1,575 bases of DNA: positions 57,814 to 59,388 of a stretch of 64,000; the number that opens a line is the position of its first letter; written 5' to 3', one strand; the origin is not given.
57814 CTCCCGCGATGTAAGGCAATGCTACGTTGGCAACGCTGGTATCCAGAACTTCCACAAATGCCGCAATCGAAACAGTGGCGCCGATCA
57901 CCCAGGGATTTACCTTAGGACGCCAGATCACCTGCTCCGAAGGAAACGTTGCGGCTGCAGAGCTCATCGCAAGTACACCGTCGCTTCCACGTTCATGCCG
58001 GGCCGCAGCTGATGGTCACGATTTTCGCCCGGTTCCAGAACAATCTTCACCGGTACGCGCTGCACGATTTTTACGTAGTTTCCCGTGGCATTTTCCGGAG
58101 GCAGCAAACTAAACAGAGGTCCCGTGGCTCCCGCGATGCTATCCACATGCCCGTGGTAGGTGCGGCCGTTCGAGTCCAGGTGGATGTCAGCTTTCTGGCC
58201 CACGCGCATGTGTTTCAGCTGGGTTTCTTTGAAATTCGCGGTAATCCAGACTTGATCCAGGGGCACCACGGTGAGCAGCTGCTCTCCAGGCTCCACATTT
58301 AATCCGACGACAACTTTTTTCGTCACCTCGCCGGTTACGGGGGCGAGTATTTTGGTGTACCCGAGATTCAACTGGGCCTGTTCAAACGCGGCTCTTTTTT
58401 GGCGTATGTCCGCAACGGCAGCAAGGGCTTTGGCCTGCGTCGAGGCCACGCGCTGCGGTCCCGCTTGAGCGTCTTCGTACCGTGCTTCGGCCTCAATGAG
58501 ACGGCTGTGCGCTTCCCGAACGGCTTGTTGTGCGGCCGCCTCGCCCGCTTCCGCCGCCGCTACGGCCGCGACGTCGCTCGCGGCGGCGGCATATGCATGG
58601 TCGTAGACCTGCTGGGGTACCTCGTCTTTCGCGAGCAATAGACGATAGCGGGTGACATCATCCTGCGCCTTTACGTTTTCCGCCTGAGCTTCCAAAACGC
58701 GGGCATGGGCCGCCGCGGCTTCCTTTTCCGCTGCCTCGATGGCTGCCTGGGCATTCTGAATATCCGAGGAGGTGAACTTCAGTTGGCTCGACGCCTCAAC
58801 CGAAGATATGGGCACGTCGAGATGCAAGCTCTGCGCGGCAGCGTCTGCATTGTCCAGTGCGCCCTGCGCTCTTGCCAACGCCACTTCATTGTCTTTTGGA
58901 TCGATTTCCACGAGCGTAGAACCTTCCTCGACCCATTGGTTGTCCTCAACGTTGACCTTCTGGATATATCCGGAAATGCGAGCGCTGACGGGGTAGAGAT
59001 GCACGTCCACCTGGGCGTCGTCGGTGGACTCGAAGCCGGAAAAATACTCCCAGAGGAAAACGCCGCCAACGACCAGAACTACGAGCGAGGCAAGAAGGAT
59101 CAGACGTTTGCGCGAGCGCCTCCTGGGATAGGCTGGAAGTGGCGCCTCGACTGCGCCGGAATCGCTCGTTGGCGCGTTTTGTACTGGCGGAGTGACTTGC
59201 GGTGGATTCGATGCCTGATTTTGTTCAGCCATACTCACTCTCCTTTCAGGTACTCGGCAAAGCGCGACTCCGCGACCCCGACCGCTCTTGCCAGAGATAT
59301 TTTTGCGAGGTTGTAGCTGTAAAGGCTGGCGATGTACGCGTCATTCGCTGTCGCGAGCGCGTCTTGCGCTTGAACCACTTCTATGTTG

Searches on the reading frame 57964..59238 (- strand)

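Call 7: search_protein_families(library=pfam, proteins=[window:57964-59238:-], max_evalue=0.01)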
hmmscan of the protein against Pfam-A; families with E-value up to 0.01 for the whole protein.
window:57964-59238:- (424 aa): 5 families
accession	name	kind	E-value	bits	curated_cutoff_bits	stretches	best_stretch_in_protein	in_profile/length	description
PF13437.12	HlyD_3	-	3.5e-18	66.7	22.2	1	296-394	1-96/106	HlyD family secretion protein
PF16576.10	HlyD_D23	-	3.3e-16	59.7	30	1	81-369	19-185/214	Barrel-sandwich domain of CusB or HlyD membrane-fusion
PF00529.27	CusB_dom_1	-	1.2e-11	45.2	26.5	1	229-421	12-87/89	Cation efflux system protein CusB domain 1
PF13533.13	Biotin_lipoyl_2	-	3e-05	24.2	29.8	1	83-113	2-32/32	Biotin-lipoyl like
PF00364.28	Biotin_lipoyl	-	0.0038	17.5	22.1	0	83-112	44-73/73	Biotin-requiring enzyme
